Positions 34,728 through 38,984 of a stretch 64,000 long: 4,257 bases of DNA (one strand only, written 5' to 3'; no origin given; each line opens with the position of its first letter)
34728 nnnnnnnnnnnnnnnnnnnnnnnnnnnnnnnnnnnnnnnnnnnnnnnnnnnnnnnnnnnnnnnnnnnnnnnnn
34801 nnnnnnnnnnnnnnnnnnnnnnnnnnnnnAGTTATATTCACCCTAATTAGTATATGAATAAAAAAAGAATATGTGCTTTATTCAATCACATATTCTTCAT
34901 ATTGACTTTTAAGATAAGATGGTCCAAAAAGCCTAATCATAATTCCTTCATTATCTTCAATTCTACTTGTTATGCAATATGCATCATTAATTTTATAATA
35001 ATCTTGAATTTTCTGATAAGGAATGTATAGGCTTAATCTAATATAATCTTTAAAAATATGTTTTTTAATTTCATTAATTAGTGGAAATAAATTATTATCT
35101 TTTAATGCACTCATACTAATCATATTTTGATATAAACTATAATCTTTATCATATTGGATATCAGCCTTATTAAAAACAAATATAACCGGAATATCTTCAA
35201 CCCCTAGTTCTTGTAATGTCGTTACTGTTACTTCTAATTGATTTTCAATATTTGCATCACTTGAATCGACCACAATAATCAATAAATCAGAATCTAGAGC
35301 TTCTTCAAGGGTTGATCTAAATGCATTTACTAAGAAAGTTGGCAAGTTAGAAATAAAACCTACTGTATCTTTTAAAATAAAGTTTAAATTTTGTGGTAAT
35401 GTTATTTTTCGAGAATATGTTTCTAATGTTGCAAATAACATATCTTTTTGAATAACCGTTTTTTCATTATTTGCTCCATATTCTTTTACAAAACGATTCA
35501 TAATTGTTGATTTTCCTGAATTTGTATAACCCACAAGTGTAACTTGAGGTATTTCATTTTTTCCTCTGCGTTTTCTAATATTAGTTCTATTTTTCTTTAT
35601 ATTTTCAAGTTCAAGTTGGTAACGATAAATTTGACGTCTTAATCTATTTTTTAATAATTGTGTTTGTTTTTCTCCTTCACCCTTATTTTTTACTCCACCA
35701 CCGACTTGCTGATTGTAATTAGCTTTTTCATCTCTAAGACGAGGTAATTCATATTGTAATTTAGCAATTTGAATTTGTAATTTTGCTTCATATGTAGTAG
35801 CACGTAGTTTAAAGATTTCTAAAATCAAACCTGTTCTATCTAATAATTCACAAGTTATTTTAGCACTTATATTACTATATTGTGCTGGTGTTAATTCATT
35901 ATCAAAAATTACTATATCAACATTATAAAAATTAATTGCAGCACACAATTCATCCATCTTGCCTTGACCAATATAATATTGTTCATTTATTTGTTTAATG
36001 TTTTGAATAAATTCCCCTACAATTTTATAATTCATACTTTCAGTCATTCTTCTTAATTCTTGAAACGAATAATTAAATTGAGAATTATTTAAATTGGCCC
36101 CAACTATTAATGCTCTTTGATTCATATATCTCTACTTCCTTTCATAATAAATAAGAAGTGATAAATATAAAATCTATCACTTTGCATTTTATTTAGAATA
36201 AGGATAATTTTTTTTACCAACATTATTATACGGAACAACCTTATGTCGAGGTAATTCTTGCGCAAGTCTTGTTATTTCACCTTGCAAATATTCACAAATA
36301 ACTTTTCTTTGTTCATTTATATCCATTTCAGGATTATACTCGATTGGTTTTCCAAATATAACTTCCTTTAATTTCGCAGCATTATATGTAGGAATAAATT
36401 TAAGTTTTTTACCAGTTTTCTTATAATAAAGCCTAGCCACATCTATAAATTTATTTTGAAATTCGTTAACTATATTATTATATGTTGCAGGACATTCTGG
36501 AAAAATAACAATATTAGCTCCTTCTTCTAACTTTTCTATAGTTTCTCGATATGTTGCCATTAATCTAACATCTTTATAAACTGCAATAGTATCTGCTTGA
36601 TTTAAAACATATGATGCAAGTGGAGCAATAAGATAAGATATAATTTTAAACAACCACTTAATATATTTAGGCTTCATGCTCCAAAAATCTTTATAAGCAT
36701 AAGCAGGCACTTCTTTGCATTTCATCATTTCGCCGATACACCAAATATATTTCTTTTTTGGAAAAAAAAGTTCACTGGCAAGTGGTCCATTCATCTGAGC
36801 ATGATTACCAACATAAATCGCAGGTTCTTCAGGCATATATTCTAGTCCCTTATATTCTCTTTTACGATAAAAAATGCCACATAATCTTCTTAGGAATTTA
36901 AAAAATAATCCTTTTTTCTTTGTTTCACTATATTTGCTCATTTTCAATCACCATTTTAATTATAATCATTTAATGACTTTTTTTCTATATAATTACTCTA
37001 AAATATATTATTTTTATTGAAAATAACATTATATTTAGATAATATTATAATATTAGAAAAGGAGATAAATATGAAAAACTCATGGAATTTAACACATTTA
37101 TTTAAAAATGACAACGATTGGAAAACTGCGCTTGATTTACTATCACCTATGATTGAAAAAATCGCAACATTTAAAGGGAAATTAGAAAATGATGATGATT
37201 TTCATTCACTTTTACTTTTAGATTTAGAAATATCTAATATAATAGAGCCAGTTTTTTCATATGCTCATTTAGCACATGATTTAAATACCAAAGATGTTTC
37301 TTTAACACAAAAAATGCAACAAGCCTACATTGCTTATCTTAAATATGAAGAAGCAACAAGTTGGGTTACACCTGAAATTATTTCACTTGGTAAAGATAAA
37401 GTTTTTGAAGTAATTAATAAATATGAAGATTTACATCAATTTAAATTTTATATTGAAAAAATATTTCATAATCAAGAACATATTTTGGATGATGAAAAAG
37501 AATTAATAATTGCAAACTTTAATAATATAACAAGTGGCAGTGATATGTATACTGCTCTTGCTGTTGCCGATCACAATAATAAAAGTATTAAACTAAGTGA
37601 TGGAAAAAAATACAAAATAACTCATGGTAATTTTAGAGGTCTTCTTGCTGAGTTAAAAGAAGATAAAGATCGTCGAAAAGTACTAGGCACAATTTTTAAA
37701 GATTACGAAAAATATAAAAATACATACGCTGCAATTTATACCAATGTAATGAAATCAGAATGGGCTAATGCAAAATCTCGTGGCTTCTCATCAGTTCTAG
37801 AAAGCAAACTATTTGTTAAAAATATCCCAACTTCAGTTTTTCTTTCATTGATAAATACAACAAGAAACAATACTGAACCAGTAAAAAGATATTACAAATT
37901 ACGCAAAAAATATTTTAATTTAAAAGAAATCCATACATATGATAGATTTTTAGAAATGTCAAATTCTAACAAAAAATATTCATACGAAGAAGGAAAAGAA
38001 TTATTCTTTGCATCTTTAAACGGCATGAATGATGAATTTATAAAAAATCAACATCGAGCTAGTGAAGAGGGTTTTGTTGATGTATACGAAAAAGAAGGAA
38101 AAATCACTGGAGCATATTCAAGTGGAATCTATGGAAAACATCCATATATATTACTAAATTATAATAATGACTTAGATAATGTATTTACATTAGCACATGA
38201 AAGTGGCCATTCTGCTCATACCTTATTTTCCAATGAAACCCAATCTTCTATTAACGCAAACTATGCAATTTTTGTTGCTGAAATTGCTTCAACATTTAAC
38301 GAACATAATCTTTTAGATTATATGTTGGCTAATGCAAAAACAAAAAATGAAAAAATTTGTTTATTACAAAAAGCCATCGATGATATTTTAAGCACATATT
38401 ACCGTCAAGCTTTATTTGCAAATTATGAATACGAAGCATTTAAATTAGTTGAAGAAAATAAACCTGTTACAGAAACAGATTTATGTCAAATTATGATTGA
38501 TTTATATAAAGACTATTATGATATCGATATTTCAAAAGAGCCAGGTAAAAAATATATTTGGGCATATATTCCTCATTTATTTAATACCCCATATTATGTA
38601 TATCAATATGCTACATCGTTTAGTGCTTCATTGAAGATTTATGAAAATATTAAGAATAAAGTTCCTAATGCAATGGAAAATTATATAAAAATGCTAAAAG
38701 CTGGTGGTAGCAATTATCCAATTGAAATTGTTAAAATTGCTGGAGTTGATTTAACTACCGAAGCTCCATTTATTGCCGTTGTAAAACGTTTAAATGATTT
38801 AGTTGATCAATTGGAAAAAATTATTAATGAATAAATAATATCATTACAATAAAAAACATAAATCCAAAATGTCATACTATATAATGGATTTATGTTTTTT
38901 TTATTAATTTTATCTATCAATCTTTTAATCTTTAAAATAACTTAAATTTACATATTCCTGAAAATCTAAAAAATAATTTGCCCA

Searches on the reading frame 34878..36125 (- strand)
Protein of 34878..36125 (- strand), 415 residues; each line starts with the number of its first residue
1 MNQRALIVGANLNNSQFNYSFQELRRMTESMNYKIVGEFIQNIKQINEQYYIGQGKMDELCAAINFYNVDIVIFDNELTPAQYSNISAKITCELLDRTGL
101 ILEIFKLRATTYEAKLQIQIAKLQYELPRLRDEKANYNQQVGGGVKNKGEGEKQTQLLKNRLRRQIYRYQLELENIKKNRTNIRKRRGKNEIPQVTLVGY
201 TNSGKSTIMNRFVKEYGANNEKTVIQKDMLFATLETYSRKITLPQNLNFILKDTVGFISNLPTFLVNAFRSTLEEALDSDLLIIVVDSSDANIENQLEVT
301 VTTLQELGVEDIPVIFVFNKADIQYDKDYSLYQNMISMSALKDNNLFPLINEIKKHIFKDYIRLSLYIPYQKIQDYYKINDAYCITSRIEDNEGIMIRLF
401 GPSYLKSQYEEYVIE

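Call 20: search_protein_families(library=pfam, proteins=[window:34878-36125:-], max_evalue=0.001)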
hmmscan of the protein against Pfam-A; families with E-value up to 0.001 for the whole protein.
window:34878-36125:- (415 aa): 8 families
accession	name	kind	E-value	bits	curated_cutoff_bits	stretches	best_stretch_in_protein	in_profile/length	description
PF13167.11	GTP-bdg_N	-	1.8e-26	93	25.4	1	19-105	2-88/89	GTP-binding GTPase N-terminal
PF16360.10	GTP-bdg_M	-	1.3e-18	67.7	29.5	1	108-187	1-79/79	GTP-binding GTPase Middle Region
PF01926.29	MMR_HSR1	-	8.3e-16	58.6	21.9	1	194-320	1-113/113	50S ribosome-binding GTPase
PF08477.19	Roc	-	2.6e-06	28.1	27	1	195-322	2-119/119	Ras of Complex, Roc, domain of DAPkinase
PF00009.33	GTP_EFTU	-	6.6e-06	26.3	26.5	1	191-340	2-150/188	Elongation factor Tu GTP binding domain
PF00025.27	Arf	-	3.8e-05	23.7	22.3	1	185-346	7-150/174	ADP-ribosylation factor family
PF05621.17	TniB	-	0.00019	21.3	22.4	1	181-230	24-73/189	Bacterial TniB protein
PF00071.28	Ras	-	0.00099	19.2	21.6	0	195-327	2-120/162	Ras family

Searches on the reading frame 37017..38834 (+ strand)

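Call 83: search_protein_families(library=pfam, proteins=[window:37017-38834:+], max_evalue=0.000001)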
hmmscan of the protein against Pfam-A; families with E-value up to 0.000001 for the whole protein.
window:37017-38834:+ (605 aa): 2 families
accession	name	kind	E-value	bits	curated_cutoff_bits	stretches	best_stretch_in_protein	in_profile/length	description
PF01432.26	Peptidase_M3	-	1e-59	203.5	27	1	210-587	2-453/457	Peptidase family M3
PF08439.15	Peptidase_M3_N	-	2.2e-10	41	25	1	120-185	1-67/70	Oligopeptidase F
